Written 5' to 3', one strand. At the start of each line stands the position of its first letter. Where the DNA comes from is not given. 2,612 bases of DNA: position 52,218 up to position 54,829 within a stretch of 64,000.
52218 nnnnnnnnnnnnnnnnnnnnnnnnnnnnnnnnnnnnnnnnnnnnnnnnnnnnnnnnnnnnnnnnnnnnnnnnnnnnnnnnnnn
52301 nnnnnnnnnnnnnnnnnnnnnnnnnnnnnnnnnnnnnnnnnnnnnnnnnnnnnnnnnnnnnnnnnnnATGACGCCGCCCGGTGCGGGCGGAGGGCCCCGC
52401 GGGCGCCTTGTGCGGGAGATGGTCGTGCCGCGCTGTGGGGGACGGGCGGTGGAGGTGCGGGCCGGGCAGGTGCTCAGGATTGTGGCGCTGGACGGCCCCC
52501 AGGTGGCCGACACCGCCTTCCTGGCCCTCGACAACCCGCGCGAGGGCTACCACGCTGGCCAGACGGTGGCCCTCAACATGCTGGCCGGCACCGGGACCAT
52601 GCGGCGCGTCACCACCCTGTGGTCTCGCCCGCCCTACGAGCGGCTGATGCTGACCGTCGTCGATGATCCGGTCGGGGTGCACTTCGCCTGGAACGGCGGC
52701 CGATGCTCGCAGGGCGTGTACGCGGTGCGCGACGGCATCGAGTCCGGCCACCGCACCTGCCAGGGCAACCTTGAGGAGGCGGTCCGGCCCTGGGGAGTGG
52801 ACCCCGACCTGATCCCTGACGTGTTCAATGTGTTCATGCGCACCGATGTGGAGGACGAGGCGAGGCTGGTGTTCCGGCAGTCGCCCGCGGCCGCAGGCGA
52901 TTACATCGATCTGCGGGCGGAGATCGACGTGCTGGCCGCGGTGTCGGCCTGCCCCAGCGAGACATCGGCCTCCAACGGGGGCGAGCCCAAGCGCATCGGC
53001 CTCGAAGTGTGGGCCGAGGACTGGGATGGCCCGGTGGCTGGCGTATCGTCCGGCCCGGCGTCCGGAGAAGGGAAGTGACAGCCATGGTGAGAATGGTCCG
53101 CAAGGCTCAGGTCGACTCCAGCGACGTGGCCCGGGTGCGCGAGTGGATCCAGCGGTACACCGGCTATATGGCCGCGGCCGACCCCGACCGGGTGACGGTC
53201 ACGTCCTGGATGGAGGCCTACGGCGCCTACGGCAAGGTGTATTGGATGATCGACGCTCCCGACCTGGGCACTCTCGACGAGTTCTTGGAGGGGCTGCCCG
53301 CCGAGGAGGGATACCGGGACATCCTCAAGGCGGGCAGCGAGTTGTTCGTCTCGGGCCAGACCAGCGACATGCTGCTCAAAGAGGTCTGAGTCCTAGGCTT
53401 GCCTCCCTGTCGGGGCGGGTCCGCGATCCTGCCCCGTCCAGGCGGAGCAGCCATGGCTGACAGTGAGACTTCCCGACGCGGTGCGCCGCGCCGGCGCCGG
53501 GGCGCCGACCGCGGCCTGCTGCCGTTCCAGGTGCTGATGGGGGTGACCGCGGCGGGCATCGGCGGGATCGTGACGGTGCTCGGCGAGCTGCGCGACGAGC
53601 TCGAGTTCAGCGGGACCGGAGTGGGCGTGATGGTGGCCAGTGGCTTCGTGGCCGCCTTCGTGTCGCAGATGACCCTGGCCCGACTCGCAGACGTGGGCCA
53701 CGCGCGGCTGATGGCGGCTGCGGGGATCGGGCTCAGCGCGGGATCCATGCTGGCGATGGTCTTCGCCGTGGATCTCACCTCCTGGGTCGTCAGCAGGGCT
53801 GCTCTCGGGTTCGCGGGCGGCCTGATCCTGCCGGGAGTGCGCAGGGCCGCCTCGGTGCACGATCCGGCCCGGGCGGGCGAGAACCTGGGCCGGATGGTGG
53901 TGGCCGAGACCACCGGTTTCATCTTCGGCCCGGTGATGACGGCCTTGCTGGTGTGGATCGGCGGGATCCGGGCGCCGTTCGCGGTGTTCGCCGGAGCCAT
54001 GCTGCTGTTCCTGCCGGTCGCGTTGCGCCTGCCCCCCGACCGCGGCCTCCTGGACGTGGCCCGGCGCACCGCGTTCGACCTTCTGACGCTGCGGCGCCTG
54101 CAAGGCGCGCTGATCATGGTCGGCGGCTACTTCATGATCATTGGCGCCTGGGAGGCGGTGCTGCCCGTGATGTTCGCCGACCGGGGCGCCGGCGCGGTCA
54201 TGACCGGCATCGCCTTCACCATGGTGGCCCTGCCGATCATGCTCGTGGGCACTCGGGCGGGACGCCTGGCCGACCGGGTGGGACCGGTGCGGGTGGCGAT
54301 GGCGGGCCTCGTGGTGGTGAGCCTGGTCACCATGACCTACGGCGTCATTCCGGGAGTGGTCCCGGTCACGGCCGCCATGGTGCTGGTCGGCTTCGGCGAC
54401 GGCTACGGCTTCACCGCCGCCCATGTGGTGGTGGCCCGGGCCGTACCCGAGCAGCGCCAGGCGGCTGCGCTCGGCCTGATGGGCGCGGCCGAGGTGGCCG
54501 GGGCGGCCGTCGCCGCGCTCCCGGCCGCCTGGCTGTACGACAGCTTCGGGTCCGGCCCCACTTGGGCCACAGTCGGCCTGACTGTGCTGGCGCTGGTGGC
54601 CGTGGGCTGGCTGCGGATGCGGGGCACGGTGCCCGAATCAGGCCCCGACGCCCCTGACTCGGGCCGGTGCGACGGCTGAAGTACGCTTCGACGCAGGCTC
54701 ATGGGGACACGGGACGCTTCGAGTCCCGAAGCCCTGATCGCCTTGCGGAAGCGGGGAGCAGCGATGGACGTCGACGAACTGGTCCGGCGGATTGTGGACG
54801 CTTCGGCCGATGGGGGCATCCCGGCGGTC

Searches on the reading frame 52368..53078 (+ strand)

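Call 77: search_protein_families(library=pfam, proteins=[window:52368-53078:+], max_evalue=0.01)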
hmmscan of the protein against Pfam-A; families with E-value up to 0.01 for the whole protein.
window:52368-53078:+ (236 aa): 1 family
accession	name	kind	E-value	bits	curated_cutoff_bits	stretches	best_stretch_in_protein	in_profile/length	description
PF09347.15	DUF1989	-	1.9e-40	138.7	27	1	19-189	2-168/168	Domain of unknown function (DUF1989)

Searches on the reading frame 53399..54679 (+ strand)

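Call 77: search_protein_families(library=pfam, proteins=[window:53399-54679:+], max_evalue=0.01)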
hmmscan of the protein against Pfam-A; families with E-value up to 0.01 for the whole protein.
window:53399-54679:+ (426 aa): 1 family
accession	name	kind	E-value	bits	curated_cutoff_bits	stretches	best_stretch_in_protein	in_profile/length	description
PF07690.21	MFS_1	-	4.2e-32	111.9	33.4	2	48-281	6-255/347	Major Facilitator Superfamily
